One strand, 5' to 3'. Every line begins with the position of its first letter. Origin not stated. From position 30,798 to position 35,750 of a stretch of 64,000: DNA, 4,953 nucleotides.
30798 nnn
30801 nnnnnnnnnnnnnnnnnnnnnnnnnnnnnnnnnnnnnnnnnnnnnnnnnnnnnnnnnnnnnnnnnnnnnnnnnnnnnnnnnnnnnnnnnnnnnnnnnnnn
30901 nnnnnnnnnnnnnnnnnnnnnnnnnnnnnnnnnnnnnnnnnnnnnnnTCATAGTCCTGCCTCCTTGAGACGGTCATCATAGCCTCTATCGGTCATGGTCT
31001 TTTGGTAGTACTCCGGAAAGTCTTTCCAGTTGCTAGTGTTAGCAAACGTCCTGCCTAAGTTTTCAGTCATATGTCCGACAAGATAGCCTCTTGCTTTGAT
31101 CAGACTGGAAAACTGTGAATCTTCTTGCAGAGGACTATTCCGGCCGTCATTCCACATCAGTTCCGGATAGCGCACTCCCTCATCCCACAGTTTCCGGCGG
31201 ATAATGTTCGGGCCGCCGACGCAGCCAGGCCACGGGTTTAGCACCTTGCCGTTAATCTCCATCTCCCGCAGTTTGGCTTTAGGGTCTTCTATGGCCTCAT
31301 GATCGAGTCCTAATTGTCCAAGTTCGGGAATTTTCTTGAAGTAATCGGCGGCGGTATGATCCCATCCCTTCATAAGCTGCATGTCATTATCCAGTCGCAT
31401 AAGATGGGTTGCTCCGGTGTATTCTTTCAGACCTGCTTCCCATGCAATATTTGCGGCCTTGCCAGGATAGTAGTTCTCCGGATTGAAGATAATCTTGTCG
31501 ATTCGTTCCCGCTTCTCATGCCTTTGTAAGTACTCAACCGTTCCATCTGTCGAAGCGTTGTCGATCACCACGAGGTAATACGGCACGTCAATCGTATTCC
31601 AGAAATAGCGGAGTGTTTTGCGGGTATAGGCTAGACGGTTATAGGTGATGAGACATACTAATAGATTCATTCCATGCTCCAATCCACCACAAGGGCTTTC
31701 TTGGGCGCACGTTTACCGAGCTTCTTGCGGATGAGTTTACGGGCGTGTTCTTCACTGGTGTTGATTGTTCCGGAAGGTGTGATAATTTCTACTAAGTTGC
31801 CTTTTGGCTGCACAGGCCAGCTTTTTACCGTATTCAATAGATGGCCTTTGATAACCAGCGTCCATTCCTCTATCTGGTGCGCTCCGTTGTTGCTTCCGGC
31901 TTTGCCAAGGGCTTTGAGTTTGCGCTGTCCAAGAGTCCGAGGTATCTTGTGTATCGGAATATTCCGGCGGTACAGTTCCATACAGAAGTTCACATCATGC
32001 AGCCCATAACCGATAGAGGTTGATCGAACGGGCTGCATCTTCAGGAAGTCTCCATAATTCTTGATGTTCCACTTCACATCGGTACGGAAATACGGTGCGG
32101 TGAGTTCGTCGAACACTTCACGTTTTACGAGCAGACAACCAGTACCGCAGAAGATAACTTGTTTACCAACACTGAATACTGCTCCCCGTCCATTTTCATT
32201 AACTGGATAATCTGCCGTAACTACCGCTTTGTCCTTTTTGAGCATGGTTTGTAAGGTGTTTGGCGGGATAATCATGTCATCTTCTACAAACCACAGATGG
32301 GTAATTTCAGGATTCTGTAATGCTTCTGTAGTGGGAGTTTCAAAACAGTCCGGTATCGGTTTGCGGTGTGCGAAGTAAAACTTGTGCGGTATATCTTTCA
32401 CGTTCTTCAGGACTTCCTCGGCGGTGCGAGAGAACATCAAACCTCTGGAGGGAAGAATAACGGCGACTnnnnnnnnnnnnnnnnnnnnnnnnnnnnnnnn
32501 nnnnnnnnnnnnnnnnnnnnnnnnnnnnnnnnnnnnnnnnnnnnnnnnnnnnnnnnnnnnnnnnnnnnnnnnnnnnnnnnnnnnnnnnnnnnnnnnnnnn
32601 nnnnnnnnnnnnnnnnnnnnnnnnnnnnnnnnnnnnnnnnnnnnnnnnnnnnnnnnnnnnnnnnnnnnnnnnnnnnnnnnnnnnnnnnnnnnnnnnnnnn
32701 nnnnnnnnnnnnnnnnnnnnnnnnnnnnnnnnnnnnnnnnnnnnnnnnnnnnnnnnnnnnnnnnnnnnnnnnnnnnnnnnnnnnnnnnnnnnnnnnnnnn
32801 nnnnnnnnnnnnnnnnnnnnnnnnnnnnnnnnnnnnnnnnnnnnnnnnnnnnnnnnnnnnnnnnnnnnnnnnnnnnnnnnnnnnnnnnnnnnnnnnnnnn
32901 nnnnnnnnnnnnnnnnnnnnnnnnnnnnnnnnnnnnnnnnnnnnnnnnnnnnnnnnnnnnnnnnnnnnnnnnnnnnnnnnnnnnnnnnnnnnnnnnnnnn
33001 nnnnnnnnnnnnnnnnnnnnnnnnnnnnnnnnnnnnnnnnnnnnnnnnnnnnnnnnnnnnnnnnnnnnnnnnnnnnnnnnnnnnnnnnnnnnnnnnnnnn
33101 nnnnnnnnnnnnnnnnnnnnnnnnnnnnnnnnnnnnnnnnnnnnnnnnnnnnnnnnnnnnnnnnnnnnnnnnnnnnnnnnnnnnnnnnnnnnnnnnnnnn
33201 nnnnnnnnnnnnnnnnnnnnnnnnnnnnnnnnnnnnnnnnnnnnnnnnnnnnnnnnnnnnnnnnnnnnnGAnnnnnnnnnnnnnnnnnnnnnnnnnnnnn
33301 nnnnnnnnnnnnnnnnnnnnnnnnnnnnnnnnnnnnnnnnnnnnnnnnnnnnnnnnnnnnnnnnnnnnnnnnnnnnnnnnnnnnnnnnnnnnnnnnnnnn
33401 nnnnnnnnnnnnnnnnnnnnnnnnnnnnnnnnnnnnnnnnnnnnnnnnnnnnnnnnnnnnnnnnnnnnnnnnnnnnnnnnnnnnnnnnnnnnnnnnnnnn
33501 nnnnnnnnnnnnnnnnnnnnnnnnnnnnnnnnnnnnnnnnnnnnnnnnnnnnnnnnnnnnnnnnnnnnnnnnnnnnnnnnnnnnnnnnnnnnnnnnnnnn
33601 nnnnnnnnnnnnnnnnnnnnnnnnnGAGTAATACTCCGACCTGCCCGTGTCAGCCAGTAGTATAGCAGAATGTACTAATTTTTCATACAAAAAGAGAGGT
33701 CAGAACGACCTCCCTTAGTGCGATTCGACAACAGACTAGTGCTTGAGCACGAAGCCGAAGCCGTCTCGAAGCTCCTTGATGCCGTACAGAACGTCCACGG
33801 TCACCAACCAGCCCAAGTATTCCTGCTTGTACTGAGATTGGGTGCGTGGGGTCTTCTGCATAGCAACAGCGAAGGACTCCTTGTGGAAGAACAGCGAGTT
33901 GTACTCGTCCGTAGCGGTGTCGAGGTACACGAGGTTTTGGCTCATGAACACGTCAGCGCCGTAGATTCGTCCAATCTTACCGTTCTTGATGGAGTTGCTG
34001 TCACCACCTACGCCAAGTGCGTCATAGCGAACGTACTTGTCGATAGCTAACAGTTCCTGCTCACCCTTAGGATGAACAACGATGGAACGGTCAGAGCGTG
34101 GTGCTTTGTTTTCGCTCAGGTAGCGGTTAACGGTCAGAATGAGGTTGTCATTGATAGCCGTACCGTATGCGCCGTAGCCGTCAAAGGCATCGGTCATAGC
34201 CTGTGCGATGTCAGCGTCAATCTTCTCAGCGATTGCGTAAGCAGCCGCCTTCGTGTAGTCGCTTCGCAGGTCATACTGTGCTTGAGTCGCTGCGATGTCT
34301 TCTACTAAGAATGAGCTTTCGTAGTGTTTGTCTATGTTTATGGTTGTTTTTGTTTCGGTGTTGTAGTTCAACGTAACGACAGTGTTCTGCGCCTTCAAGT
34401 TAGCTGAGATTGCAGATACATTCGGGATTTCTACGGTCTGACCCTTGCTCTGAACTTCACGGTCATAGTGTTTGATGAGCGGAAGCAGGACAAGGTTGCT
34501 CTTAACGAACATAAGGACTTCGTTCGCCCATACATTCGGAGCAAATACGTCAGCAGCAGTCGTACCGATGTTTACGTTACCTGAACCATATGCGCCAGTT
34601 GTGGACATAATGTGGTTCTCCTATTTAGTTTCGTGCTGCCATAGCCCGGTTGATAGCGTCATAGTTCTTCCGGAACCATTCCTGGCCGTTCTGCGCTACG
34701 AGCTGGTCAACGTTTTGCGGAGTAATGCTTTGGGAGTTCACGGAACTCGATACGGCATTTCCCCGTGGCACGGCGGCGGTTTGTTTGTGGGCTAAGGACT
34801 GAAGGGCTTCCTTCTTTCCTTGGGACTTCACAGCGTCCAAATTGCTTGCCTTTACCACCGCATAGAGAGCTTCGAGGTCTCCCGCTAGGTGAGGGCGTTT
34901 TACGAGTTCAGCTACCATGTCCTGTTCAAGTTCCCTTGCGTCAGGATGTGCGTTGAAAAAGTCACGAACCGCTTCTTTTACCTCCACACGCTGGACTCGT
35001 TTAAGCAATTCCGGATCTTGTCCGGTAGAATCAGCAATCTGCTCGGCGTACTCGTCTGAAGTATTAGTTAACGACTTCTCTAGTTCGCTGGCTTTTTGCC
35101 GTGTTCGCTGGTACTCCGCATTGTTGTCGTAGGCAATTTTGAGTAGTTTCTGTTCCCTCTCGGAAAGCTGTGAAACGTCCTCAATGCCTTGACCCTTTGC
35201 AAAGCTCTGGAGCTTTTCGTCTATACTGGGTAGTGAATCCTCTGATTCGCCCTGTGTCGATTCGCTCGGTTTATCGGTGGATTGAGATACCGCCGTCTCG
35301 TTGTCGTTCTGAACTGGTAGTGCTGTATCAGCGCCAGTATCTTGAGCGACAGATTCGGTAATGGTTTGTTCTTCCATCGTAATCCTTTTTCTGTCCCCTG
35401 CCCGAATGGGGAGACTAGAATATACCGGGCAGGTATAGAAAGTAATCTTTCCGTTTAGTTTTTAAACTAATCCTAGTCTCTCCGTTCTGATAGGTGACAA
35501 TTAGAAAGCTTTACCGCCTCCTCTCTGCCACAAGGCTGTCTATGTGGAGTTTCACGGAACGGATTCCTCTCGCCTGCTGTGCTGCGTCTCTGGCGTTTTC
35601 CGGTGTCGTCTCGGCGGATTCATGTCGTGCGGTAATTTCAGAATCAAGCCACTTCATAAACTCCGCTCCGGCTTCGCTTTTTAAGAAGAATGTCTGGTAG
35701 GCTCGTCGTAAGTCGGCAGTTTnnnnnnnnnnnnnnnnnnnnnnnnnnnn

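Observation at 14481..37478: Repeated late promoter plus a conserved initial transcribed sequence: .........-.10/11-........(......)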

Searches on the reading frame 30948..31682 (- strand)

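Call 65: search_protein_families(library=pfam, max_evalue=0.01, proteins=[window:30948-31682:-])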
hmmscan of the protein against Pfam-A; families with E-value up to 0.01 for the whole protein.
window:30948-31682:- (244 aa): 2 families
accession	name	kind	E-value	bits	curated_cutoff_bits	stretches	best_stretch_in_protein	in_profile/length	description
PF00535.33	Glycos_transf_2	-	2.4e-12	47.6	23.3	1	9-120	2-108/168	Glycosyl transferase family 2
PF13704.12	Glyco_tranf_2_4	-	0.00071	20.5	27.5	1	36-100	21-81/98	Glycosyl transferase family 2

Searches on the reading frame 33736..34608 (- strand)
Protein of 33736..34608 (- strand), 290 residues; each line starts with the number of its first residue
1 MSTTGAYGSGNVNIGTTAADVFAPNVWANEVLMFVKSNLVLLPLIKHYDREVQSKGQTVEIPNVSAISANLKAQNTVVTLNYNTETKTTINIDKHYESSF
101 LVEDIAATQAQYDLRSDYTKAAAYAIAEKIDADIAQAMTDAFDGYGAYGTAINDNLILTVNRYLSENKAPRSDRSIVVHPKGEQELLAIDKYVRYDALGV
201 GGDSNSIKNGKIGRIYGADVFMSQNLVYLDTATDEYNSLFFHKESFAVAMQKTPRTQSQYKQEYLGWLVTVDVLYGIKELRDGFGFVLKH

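Call 7: search_protein_families(library=phrogs, proteins=[window:33736-34608:-])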
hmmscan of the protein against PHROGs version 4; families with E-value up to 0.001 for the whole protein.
window:33736-34608:- (290 aa): 5 families
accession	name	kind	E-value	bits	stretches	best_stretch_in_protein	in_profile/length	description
phrog_267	-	head and packaging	5.8e-46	158.4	1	6-289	20-324/410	major head protein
phrog_283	-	head and packaging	7.6e-24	85.8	1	23-227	8-218/385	major head protein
phrog_3437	-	head and packaging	3.7e-09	37.2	1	52-263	38-263/294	major head protein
phrog_27239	-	head and packaging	8e-07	30.2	1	83-140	86-145/163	major head protein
phrog_544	-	head and packaging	0.0001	22.8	1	16-225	6-215/282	major head protein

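Call 8: find_encoding_contigs(protein=window:33736-34608:-, flank=10000, max_places=10)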
Protein window:33736-34608:- (290 aa): 5 contigs read that carry it; 5 places shown.
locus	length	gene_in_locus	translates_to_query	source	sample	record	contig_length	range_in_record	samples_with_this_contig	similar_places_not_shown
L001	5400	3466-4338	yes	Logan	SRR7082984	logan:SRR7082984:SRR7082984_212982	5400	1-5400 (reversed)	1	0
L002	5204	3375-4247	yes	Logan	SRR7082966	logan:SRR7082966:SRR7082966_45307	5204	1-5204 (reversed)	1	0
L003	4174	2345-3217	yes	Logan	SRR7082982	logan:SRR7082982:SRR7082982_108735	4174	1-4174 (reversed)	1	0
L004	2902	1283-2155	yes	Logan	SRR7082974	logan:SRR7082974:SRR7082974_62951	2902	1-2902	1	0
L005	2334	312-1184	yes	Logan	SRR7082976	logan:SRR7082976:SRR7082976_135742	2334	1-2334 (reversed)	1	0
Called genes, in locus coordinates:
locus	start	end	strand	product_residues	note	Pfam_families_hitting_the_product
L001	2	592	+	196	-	?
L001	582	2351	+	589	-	PF16510:P22_portal (faint), PF23899:SU10_portal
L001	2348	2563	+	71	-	-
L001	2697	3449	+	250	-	-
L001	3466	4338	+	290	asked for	PF19821:Phage_capsid_2 (weak), PF25209:Phage_capsid_4 (weak)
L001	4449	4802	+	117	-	-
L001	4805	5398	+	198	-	?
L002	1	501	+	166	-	?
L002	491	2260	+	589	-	PF16510:P22_portal (weak), PF23899:SU10_portal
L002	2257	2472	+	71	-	-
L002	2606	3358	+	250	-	-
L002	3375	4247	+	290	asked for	PF19821:Phage_capsid_2 (weak), PF25209:Phage_capsid_4 (weak)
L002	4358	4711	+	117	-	-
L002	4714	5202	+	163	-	?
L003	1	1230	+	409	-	?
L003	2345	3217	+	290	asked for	PF19821:Phage_capsid_2 (weak), PF25209:Phage_capsid_4 (weak)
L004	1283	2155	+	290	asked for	PF19821:Phage_capsid_2 (weak), PF25209:Phage_capsid_4 (weak)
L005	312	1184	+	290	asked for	PF19821:Phage_capsid_2 (weak), PF25209:Phage_capsid_4 (weak)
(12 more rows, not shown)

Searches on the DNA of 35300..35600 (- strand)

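Call 50: search_rna_families(source=window, start=35300, end=35600, threshold=evalue, max_evalue=10)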
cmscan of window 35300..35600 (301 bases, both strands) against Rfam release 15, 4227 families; matches with E-value up to 10: 2.
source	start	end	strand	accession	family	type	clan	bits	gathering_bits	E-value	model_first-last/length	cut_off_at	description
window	35405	35527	-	RF02320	TtnuHACA13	Gene; snRNA; snoRNA; HACA-box;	-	15.2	100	4.3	1-134/134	no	Tetrahymena snoRNA TtnuHACA13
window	35394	35497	+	RF00956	MIR1444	Gene; miRNA;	-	14.8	80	5.6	1-85/85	no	MIR1444 microRNA precursor family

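Call 70: build_rna_model(alignment_id=A2, structure=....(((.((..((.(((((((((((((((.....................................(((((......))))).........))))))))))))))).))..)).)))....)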
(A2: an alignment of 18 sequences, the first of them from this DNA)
Model R1 built from alignment A2 (18 sequences, 122 columns); structure: as given.
model positions 103; base pairs 27; branch points 0; effective number of sequences 5.67; information 0.59 bits per position. Calibrated on 0.2 Mb of random sequence (short: E-values are rough).
structure used (alignment columns):
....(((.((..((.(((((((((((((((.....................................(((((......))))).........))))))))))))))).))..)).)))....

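Call 72: search_with_rna_model(model_id=R1, sources=[window, L014, L015, L016, L017, L018, L019, L020, L021, L022, L023, L024, L025, L026, L027, L028, L029, L030, L031, L032, L033, L034, L035, L036, L037, L038, L039, L040, L041, L042, L043, L044, L045, L046, L047, L048, L049, L050, L051, L052, L053, L054, L055, L056, L057, L058, L059, L060, L061, L062, L063, L064, L065, L066, L067, L068, L069, L070, L071, L072, L073, L074, L075, L076, L077, L078, L079, L080, L082, L084, L085, L086, L088, L089, L091, L092, L094, L095, L096, L098, L099, L100, L101, L102, L103, L105, L108, L109, L111, L112, L113, L114, L115, L116, L117, L118, L119, L120, L121, L122], max_evalue=0.01, make_alignment=true)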
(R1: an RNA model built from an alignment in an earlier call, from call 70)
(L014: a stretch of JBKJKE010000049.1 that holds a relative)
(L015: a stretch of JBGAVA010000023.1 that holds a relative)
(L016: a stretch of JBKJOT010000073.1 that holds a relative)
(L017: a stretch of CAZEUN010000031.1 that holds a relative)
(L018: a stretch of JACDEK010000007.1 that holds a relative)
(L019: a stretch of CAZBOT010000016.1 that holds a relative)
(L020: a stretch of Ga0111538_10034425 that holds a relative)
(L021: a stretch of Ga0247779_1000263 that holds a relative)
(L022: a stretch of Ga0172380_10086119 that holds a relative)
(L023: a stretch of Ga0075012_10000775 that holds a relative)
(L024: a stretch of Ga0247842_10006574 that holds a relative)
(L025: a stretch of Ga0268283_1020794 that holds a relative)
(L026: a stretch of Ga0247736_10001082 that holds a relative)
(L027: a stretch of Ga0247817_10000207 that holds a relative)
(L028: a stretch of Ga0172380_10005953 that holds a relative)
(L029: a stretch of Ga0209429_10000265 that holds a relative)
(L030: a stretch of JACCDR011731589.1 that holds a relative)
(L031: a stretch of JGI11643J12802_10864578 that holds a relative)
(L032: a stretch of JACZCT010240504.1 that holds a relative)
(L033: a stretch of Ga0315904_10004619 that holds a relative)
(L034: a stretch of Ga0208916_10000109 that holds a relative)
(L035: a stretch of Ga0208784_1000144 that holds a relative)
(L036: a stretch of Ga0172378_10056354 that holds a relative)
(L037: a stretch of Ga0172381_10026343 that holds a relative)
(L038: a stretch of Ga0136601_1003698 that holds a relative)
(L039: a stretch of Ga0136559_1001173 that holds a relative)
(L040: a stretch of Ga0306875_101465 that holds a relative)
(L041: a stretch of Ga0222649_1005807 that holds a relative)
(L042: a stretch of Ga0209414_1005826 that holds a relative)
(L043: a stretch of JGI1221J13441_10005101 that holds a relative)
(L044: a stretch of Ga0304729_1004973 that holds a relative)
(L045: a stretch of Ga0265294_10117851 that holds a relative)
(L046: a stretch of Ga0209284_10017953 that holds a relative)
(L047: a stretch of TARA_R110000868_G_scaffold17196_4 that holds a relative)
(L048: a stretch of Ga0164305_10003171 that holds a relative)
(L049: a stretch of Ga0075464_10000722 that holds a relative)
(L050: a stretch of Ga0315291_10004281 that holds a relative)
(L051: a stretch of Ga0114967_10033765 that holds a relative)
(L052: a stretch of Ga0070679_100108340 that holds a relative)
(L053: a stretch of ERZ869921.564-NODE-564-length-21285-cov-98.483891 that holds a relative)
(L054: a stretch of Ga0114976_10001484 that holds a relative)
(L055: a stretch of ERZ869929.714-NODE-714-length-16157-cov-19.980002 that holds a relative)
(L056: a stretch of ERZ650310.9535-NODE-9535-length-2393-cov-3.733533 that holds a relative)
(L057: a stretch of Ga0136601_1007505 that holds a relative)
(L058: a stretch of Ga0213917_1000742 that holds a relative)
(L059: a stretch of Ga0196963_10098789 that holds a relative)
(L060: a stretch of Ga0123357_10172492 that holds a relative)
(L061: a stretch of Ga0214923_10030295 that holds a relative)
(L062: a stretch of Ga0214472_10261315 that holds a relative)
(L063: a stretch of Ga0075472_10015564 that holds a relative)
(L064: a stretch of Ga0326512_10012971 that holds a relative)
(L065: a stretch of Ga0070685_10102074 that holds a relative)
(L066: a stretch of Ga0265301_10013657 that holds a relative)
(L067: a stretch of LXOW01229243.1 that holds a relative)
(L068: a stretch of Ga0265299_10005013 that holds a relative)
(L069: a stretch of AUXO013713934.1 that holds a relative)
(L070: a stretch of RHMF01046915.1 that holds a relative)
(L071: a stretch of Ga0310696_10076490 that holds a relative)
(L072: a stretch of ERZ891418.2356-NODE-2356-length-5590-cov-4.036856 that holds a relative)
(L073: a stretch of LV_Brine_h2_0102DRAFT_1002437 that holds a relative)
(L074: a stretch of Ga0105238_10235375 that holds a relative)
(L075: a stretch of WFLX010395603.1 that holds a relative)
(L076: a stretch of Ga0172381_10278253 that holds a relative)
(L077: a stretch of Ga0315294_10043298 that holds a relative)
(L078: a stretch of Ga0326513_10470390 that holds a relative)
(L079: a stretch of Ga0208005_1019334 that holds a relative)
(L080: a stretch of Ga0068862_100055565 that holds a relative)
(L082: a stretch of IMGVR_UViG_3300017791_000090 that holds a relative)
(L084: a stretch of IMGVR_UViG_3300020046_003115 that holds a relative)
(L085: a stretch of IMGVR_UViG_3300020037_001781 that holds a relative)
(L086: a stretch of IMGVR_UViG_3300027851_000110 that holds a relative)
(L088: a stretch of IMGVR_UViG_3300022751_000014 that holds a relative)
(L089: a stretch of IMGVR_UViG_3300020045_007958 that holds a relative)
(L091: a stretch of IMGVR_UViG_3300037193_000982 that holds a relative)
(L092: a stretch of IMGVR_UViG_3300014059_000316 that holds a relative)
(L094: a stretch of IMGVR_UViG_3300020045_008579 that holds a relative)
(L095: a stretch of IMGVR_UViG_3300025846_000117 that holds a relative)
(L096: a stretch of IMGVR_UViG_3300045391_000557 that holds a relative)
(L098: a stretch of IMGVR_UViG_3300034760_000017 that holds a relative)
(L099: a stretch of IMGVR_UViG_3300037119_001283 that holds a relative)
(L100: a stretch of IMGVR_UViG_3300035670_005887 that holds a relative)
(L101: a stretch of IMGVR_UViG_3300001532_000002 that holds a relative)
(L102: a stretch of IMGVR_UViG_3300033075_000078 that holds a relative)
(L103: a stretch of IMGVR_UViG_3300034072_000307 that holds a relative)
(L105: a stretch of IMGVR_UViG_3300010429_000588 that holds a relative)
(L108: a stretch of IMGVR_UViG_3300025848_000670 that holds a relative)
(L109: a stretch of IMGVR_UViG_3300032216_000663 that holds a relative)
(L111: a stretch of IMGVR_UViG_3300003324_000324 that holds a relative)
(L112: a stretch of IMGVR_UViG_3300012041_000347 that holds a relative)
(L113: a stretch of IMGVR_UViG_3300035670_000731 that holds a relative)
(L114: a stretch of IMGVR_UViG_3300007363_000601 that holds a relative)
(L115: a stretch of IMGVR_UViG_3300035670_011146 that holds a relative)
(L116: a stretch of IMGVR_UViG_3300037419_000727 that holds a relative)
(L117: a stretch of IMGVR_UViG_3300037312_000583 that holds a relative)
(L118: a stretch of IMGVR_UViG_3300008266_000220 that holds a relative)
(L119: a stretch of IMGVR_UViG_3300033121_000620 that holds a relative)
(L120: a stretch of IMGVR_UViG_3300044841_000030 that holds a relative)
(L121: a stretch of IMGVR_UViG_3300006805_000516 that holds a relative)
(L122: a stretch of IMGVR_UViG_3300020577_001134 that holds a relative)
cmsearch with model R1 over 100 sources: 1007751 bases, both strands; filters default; matches with E-value up to 0.01: 76.
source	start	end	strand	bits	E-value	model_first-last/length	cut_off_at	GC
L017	6895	6993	+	82.6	2.3e-21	1-103/103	no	0.53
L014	11967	12066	+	78.5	4.3e-20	1-103/103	no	0.49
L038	2108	2205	+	77.4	9.1e-20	1-103/103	no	0.45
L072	841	929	+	77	1.2e-19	1-103/103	no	0.49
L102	7856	7944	+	76.4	1.8e-19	1-103/103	no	0.51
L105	2848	2968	+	76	2.4e-19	1-103/103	no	0.41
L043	4554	4655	+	75.9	2.7e-19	1-103/103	no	0.39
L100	3817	3922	+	75.9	2.7e-19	1-103/103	no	0.53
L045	1546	1654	+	75.4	3.8e-19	1-103/103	no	0.44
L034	12126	12220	+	74.5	7.1e-19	1-103/103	no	0.46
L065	977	1084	+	74.2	9e-19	1-103/103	no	0.49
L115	1648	1746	+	73.2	1.8e-18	1-103/103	no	0.44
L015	10814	10911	+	73.2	1.8e-18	1-103/103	no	0.48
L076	620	728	+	72.1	3.7e-18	1-103/103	no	0.42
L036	2415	2523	+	71.9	4.5e-18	1-103/103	no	0.4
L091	3896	3990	+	69.6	2.2e-17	1-103/103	no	0.42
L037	1864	1972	+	69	3.3e-17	1-103/103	no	0.4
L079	611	698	+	69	3.5e-17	1-103/103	no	0.49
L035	11898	11985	+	67.2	1.2e-16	1-103/103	no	0.51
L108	6845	6932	+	67.2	1.2e-16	1-103/103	no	0.51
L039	4401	4499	+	66.8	1.6e-16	1-103/103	no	0.41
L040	4222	4320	+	66.8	1.6e-16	1-103/103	no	0.41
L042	2080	2178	+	66.8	1.6e-16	1-103/103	no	0.41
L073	808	906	+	66.8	1.6e-16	1-103/103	no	0.41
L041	2073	2171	+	66.5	2e-16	1-103/103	no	0.4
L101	5166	5250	+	65.9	3e-16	1-103/103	no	0.47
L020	3804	3892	+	64.7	7e-16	1-103/103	no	0.52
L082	3721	3802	+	63.6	1.6e-15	1-103/103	no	0.55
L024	5239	5326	+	62.9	2.5e-15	1-103/103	no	0.42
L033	2503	2591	+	62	4.7e-15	1-103/103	no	0.44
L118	11883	11971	+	62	4.7e-15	1-103/103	no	0.44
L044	1751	1840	+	61.2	8.1e-15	1-103/103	no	0.42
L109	6852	6941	+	61.2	8.1e-15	1-103/103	no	0.42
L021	11983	12068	+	61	9.6e-15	1-103/103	no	0.36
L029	12027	12114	+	60.9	1e-14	1-103/103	no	0.44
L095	6666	6753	+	60.9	1e-14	1-103/103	no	0.44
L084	5690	5790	+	60.9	1.1e-14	1-103/103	no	0.44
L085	5412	5512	+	60.9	1.1e-14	1-103/103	no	0.44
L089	6273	6359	+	60.6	1.3e-14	1-103/103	no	0.41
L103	6263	6350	+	60.6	1.3e-14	1-103/103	no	0.49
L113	11880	11967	+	60.6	1.3e-14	1-103/103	no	0.49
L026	6598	6680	+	59.8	2.2e-14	1-103/103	no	0.37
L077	726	812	+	59.5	2.8e-14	1-103/103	no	0.48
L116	12049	12151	+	59.4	2.9e-14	1-103/103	no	0.47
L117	11909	12011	+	59.4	2.9e-14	1-103/103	no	0.47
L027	12025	12107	+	58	8.3e-14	1-103/103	no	0.35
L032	1898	1993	+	56.6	2.1e-13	1-103/103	no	0.5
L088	12024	12107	+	55.6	4.3e-13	1-103/103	no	0.37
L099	4765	4860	+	55.4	5e-13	1-103/103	no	0.52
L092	9649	9739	+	54.9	7.3e-13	1-103/103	no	0.44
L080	519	606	+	54.5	9.5e-13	1-103/103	no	0.48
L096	5883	5982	+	50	2.3e-11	1-103/103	no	0.44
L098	12003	12075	+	49.3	3.8e-11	1-103/103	no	0.63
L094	4014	4096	+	48.5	6.5e-11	1-103/103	no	0.39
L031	3848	3942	+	47.4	1.4e-10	1-103/103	no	0.47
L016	8844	8928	+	46.1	3.6e-10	1-103/103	no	0.49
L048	1395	1486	+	45.1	7.2e-10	1-103/103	no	0.46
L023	8386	8468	+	43.4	2.5e-09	1-103/103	no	0.41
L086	5910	5992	+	43.4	2.5e-09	1-103/103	no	0.41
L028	6199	6324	+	40.6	1.7e-08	1-103/103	no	0.33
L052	1742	1817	+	39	5.5e-08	1-103/103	no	0.5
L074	1099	1178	+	38.1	1e-07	1-103/103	no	0.5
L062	1212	1316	+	34.4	1.4e-06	1-103/103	no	0.5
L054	6167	6253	+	31.7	9e-06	1-103/103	no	0.43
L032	1897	1992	-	31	1.5e-05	1-103/103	no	0.51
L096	5882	5981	-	26.7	0.00031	1-103/103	no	0.44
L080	518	605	-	26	0.00051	1-103/103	no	0.48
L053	3955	4043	+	26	0.00051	1-103/103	no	0.45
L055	6231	6319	+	26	0.00051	1-103/103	no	0.45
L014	11966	12065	-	25.4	0.00079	1-103/103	no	0.49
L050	3730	3812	+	23.5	0.0031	1-103/103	no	0.42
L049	7299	7380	+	23.2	0.0037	1-103/103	no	0.43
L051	2124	2205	+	23.2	0.0037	1-103/103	no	0.43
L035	11897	11984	-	22.1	0.0079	1-103/103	no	0.51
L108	6844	6931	-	22.1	0.0079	1-103/103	no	0.51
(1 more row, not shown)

Alignment A3: 76 matches aligned to the model, 166 columns, each read 5' to 3' on its own strand. Consensus structure (alignment columns), stored with it:
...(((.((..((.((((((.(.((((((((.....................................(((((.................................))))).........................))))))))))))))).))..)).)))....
